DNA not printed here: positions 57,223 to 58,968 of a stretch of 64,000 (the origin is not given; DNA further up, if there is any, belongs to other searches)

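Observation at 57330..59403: AT-rich two-gene insertion (4-TM protein plus 481-aa protein) in the convergent lptG/alr intergenic gap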

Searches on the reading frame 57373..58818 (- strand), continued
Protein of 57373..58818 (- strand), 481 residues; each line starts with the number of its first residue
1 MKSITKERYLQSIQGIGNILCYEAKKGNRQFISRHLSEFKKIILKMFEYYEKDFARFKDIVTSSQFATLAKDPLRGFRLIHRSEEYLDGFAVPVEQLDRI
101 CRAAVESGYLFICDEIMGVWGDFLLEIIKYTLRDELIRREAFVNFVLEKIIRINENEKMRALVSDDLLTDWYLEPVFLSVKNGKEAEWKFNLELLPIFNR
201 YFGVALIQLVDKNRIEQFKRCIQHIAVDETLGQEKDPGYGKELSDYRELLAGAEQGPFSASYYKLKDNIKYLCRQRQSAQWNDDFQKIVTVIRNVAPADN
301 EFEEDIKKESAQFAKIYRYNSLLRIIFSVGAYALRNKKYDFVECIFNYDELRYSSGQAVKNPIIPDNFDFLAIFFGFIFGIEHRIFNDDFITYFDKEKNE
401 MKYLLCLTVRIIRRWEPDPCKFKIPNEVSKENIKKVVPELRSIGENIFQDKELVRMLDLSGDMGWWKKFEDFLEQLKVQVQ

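Call 43: find_encoding_contigs(protein=P0004, flank=10000, max_places=2)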
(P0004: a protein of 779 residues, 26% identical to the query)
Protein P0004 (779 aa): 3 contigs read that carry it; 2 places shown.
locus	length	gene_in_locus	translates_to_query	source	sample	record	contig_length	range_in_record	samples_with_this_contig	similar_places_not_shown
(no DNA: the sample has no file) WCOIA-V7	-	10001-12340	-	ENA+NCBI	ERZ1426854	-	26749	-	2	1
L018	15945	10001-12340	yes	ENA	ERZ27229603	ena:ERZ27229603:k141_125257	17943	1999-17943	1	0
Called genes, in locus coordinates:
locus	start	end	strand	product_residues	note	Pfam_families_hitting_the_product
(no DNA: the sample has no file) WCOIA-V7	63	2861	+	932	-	PF04313:HSDR_N (faint), PF02384:N6_Mtase, PF01170:UPF0020 (faint), PF20473:MmeI_Mtase, PF07669:Eco57I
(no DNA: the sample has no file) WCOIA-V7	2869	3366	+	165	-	-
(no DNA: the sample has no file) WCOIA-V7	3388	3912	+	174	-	-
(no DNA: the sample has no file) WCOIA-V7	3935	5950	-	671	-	-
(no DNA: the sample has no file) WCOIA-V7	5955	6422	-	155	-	-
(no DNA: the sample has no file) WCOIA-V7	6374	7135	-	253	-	PF01555:N6_N4_Mtase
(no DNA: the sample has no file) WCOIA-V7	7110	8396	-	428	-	PF02195:ParB_N, PF01555:N6_N4_Mtase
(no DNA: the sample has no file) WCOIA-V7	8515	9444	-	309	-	-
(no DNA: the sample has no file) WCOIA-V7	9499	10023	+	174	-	-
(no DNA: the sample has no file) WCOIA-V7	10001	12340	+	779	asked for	-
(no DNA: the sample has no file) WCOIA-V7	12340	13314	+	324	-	-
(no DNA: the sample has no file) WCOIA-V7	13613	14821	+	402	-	PF00155:Aminotran_1_2 (faint), PF00266:Aminotran_5, PF01212:Beta_elim_lyase (weak)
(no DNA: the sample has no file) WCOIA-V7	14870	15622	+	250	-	PF00119:ATP-synt_A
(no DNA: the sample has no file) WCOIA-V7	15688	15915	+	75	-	PF00137:ATP-synt_C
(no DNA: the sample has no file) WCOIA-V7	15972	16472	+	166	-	PF00430:ATP-synt_B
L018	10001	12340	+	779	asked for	-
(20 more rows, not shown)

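Call 49: search_dna_similar(query=P0004, collection=plasmids, mode=protein, max_evalue=0.001)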
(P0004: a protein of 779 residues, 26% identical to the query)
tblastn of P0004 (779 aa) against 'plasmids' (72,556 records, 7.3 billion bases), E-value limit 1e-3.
Records with a match: 1; places in all: 1; records where one place covers at least 80% of the query: 1.
Best place of each record, by identity: <60% 1.
By first word of the organism name: Pseudanabaena 1.
By predicted mobility (MOB-suite, as given by PLSDB): non-mobilizable 1.
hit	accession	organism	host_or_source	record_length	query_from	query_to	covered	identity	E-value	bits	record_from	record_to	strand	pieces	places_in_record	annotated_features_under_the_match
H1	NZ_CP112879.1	Pseudanabaena galeata CCNP1313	-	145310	9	775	98%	26.0%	2e-52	275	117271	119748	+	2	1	hypothetical protein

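Call 50: search_dna_similar(query=P0004, collection=phages, mode=protein, max_evalue=0.001)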
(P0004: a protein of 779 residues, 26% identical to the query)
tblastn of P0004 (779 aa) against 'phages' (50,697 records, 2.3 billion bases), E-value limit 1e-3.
No match.

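Call 51: get_annotated_region(hit=H1, flank=12000)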
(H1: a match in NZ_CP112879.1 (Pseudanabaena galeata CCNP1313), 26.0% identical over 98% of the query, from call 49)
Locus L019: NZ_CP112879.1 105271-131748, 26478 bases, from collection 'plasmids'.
description: Pseudanabaena galeata CCNP1313 plasmid pPg_05, complete sequence
organism: Pseudanabaena galeata CCNP1313 (NCBI taxid 2602720)
taxonomy: Bacteria; Cyanobacteriota; Cyanophyceae; Pseudanabaenales; Pseudanabaenaceae; Pseudanabaena; Pseudanabaena galeata; Pseudanabaena galeata CCNP1313
host: -; source: -; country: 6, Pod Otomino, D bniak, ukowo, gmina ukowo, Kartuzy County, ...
typing (MOB-suite, as given by PLSDB): non-mobilizable
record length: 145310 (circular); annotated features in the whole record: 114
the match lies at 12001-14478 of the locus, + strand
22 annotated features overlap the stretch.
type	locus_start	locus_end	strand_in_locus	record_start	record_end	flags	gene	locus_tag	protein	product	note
CDS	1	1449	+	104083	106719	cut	-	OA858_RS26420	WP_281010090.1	dynamin family protein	-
CDS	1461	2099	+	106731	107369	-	-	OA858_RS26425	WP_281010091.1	hypothetical protein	-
CDS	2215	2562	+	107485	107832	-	-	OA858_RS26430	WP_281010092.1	type II toxin-antitoxin system RelE/ParE family toxin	-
CDS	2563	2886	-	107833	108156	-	-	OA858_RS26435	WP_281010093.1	helix-turn-helix transcriptional regulator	-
CDS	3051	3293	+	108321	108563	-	-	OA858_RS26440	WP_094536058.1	DUF4926 domain-containing protein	-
CDS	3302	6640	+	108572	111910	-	mfd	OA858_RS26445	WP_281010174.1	transcription-repair coupling factor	GO:0006281 - DNA repair [Evidence IEA]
CDS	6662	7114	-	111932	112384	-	-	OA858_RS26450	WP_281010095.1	PIN domain-containing protein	-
CDS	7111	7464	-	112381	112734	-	-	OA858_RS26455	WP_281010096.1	hypothetical protein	-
CDS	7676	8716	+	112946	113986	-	-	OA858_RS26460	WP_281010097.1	PIN domain-containing protein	-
CDS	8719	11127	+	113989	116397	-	-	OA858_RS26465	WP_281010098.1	hypothetical protein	-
CDS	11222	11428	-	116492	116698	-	-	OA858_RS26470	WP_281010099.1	hypothetical protein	-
CDS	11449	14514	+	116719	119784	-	-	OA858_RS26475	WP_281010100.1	hypothetical protein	-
CDS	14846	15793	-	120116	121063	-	-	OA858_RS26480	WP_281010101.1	zinc-binding dehydrogenase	-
CDS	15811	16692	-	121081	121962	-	-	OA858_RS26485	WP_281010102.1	NAD(P)-dependent oxidoreductase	-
CDS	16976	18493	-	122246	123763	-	-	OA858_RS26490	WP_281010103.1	relaxase/mobilization nuclease domain-containing protein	-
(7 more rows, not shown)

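Call 52: predict_structure(alignment_id=A1)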
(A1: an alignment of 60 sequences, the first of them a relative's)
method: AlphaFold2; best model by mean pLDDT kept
length: 481 residues; sequences in the alignment: 60
mean_pLDDT: 85.6   pTM: 0.89
mean pLDDT of the five models: 85.6, 83.1, 83.1, 82.7, 81.1
residues with pLDDT >= 90: 255; 70-90: 162; 50-70: 50; < 50: 14
segments of 3 or more residues with pLDDT < 50: 381-383, 387-394
pLDDT, mean of each block of 10 residues (from residue 1): 85 97 96 96 91 91 93 90 94 96 92 92 91 79 94 81 81 85 66 92 93 93 91 59 63 67 84 86 91 82 88 90 93 95 93 73 87 77 48 68 93 80 84 90 91 88 87 93 90
secondary structure, 60 per line:
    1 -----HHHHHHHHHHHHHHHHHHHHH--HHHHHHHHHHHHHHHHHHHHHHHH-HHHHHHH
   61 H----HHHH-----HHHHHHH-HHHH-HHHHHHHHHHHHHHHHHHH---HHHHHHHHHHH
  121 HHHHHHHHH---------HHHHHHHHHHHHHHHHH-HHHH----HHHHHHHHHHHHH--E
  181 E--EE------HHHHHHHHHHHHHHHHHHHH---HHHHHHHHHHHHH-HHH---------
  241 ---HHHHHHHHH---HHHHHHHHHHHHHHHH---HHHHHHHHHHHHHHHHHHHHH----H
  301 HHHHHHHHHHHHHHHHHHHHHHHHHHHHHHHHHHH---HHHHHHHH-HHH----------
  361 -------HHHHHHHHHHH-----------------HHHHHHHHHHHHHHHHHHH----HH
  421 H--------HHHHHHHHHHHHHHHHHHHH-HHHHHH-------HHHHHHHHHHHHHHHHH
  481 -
elements in order: H6-26 H29-52 H54-61 H66-69 H75-81 H83-86 H88-106 H110-129 H139-155 H157-160 H165-177 H192-211 H215-227 H244-252 H256-271 H275-295 H300-335 H339-346 H368-378 H396-414 H430-449 H451-456 H464-480

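Call 57: fold_search(model_id=the predicted structure, library=pdb)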
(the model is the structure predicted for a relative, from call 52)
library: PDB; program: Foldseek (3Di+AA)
matches with E <= 10: 518; with E <= 0.001: 0
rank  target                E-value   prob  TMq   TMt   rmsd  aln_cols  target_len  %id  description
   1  6qj3_A                1.9e-02  0.96  0.24  0.14  18.4       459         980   14  Crystal structure of the C. thermophilum condensin Ycs4-Brn1 subcomplex (released 2019-07-03)
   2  6xr1                  3.5e-02  0.57  0.17  0.16  24.1       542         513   14  Computationally designed right-handed alpha/alpha single-chain toroid with 9 repeats (released 2021-07-14)
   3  1th1_B                4.4e-02  0.25  0.12  0.12  25.2       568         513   10  Beta-catenin in complex with a phosphorylated APC 20aa repeat fragment (released 2004-09-07)
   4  3tx7_A                7.3e-02  0.25  0.15  0.14  24.3       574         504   10  Crystal structure of LRH-1/beta-catenin complex (released 2011-12-14)
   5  9hma                  7.9e-02  0.66  0.22  0.10  20.8       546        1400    9  Cryo-EM structure of apo human separase (released 2025-09-03)
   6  1th1_A                7.9e-02  0.20  0.12  0.12  25.8       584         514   10  Beta-catenin in complex with a phosphorylated APC 20aa repeat fragment (released 2004-09-07)
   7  1u6g_A                7.9e-02  0.18  0.12  0.09  27.6       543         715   11  Crystal Structure of The Cand1-Cul1-Roc1 Complex (released 2004-12-14)
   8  8ei2_A                9.7e-02  0.30  0.14  0.17  24.2       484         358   10  Crystal structure of the N-terminal domain of CUL5 in complex with H314, a Helicon Polypeptide (released 2023-10-25)
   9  9hcj_C0               1.0e-01  0.23  0.15  0.08  21.5       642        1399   12  D. discoideum nuclear pore complex (released 2024-12-25)
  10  4mfv_A                1.1e-01  0.54  0.22  0.21  18.6       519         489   12  Crystal structure of human CTNNBL1(residues 33~563) (released 2014-03-12)
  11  7ar4_AAA              1.1e-01  0.20  0.13  0.12  25.2       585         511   10  Crystal structure of beta-catenin in complex with cyclic peptide inhibitor (released 2021-04-07)
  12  4b8j                  1.1e-01  0.25  0.15  0.16  20.0       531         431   11  rImp_alpha1a (released 2013-01-09)
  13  3o2q_D                1.4e-01  0.69  0.19  0.27  17.9       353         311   13  Crystal structure of the human symplekin-Ssu72-CTD phosphopeptide complex (released 2010-10-06)
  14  2qiz                  1.5e-01  0.35  0.19  0.12  21.1       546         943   12  Structure of the yeast U-box-containing ubiquitin ligase Ufd2p (released 2007-09-18)
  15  4cb9                  1.6e-01  0.44  0.20  0.20  19.3       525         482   11  Structure of full-length CTNNBL1 in P43212 space group (released 2013-12-04)
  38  7ue2_A                2.9e-01  0.38  0.18  0.24  17.2       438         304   13  Crystal structure of designed helical repeat protein RPB_PLP3_R6 bound to PLPx6 peptide (released 2023-03-29)
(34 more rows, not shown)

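Call 58: fold_search(model_id=the predicted structure, library=viral)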
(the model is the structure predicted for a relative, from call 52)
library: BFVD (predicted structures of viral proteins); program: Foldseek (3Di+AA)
matches with E <= 10: 195; with E <= 0.001: 0
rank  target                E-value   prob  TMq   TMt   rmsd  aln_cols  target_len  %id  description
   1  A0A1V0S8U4            6.2e-02  0.21  0.13  0.13  26.4       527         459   11  Ankyrin repeat protein [Catovirus CTV1]
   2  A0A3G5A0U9            8.5e-02  0.12  0.10  0.10  26.0       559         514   11  Sel1 repeat family protein [Harvfovirus sp.]
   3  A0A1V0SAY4            1.6e-01  0.11  0.11  0.10  23.1       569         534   10  TPR repeat protein [Catovirus CTV1]
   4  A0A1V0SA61            3.5e-01  0.11  0.10  0.14  22.0       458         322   12  Uncharacterized protein [Catovirus CTV1]
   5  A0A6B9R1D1            3.7e-01  0.18  0.15  0.14  22.2       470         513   12  (no name in the UniProt tables at hand)
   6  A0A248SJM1            4.1e-01  0.11  0.14  0.13  22.1       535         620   15  (no name in the UniProt tables at hand)
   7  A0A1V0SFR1            4.1e-01  0.10  0.13  0.09  22.0       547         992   12  U-box domain protein [Hokovirus HKV1]
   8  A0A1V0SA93            4.3e-01  0.08  0.13  0.10  22.5       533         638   11  RING-type domain-containing protein [Catovirus CTV1]
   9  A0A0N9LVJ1            5.2e-01  0.06  0.08  0.10  26.8       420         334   12  MGF_505-2R (Fragment) [African swine fever virus]
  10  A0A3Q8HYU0            6.1e-01  0.08  0.13  0.13  34.1       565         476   14  (no name in the UniProt tables at hand)
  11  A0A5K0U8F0            6.9e-01  0.13  0.18  0.13  24.4       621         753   10  Uncharacterized protein [Yasminevirus sp. GU-2018]
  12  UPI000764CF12         7.2e-01  0.04  0.07  0.06  60.6       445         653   11  (no name look-up for this kind of identifier)
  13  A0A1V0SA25            7.5e-01  0.06  0.11  0.09  25.2       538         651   13  Ankyrin repeat protein [Catovirus CTV1]
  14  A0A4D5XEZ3            7.5e-01  0.03  0.09  0.07  30.3       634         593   10  Uncharacterized protein [Mimivirus LCMiAC02]
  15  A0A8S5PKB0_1          7.8e-01  0.07  0.12  0.09  24.7       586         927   11  Nuclear pore complex protein [Siphoviridae sp. ctL0q1]
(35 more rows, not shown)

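Call 61: find_related_loci(query=A2, collection=viral_contigs, flank=10000)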
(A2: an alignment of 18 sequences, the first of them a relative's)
Query A2 (779 aa) in viral_contigs; peptide patterns used: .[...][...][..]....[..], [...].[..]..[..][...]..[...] (x = any residue, [..] = any of these).
45 stretches matched a pattern, but none encodes a relative of the query by tblastn (E <= 1e-3).

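Call 62: find_related_loci(query=A2, collection=metagenome_contigs, flank=10000)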
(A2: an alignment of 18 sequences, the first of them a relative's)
Query A2 (779 aa) in metagenome_contigs; peptide patterns used: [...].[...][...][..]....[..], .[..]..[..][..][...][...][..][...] (x = any residue, [..] = any of these).
514 stretches matched a pattern; 117 encode a relative of the query (tblastn E <= 1e-3); the best 80 are kept; 80 distinct loci.
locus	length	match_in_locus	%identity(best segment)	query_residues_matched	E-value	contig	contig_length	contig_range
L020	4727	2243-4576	41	7-779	0e+0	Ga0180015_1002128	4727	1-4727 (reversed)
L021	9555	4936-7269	43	3-773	0e+0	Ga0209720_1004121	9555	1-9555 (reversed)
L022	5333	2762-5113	42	3-779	0e+0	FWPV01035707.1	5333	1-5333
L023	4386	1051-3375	42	5-773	0e+0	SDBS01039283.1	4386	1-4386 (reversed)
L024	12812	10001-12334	43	9-779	0e+0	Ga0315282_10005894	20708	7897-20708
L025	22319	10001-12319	42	7-775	0e+0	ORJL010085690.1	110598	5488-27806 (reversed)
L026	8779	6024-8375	43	3-779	0e+0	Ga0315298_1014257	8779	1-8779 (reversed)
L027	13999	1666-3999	41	7-779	0e+0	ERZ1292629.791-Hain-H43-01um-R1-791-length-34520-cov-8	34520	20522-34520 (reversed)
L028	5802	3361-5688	41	7-779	0e+0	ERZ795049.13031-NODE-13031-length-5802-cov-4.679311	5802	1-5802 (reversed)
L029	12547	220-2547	41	7-779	0e+0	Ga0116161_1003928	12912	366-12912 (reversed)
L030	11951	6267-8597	42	7-779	0e+0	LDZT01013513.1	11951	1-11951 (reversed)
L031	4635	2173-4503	42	7-779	0e+0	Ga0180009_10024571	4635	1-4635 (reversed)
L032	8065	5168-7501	41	7-779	0e+0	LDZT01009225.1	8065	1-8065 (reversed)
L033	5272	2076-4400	41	5-773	0e+0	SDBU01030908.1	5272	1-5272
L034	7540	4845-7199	42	3-779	0e+0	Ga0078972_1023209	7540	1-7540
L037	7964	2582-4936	40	1-779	0e+0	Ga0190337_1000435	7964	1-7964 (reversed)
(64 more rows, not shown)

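Call 69: search_protein_families(library=pfam, alignment_id=A3, max_evalue=0.0001)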
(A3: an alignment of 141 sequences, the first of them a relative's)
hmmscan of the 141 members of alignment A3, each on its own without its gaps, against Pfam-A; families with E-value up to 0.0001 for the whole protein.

A. member 1, L012:3420-4601:+ (394 aa): 2 families
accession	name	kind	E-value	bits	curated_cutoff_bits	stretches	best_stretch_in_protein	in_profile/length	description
PF01747.23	ATP-sulfurylase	-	5e-89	297.7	24.3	1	179-390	2-212/212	ATP-sulfurylase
PF14306.12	PUA_2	-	4.1e-49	166.7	27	1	10-169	1-158/159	PUA-like domain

B. families by the number of members that match (of 141 scanned): 117 families (the first 25 are shown)
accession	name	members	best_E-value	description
PF02384.22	N6_Mtase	8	1e-66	N-6 DNA Methylase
PF07669.17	Eco57I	7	1.6e-17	Eco57I restriction-modification methylase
PF13588.12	HSDR_N_2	5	6e-19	Type I restriction enzyme R protein N terminus (HSDR_N)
PF01170.24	UPF0020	5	1.6e-08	RMKL-like, methyltransferase domain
PF01844.29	HNH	4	2e-13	HNH endonuclease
PF13651.11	EcoRI_methylase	3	4.1e-142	Adenine-specific methyltransferase EcoRI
PF02086.21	MethyltransfD12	3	5.6e-45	D12 class N6 adenine-specific DNA methyltransferase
PF18928.5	DUF5677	3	8.7e-21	Family of unknown function (DUF5677)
PF03235.19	GmrSD_N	3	3.2e-17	GmrSD restriction endonuclease, N-terminal domain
PF00145.23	DNA_methylase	2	6.9e-96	C-5 cytosine-specific DNA methylase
PF00239.26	Resolvase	2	8.6e-46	Resolvase, N terminal domain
PF00009.33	GTP_EFTU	2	6.2e-32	Elongation factor Tu GTP binding domain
PF01420.25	Methylase_S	2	2.5e-27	Type I restriction modification DNA specificity domain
PF00270.35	DEAD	2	1.8e-24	DEAD/DEAH box helicase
PF01555.25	N6_N4_Mtase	2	5.2e-22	DNA methylase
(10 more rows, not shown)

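Call 70: search_protein_families(library=padloc, alignment_id=A3, max_evalue=0.00001)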
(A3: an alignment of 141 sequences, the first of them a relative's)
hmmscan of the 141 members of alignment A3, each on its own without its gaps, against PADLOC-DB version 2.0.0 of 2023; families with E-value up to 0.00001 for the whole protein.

A. member 1, L012:3420-4601:+ (394 aa): 0 families

B. families by the number of members that match (of 141 scanned): 470 families (the first 25 are shown)
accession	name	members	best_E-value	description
PDLC04134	mad2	8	1.9e-56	mads_2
PDLC03624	REase_MTase_IIG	8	1.9e-39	Type IIG restriction enzyme-methyltransferase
PDLC03026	MTase_I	6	3.6e-192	Type I methyltransferase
PDLC03318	MTase_II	6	5.8e-120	Type II methyltransferase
PDLC03030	MTase_I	6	6.6e-101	Type I methyltransferase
PDLC03021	MTase_I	6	4.1e-89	Type I methyltransferase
PDLC03018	MTase_I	6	3.8e-76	Type I methyltransferase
PDLC03218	MTase_II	6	2.8e-70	Type II methyltransferase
PDLC03025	MTase_I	6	9.2e-51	Type I methyltransferase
PDLC03317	MTase_II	6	3e-41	Type II methyltransferase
PDLC03035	MTase_I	6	1e-31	Type I methyltransferase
PDLC03615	REase_MTase_IIG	6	1.9e-25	Type IIG restriction enzyme-methyltransferase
PDLC03604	REase_MTase_IIG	6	7.7e-16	Type IIG restriction enzyme-methyltransferase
PDLC03285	MTase_II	6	1.1e-15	Type II methyltransferase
PDLC02643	DrmMI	5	2.8e-141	DrmMI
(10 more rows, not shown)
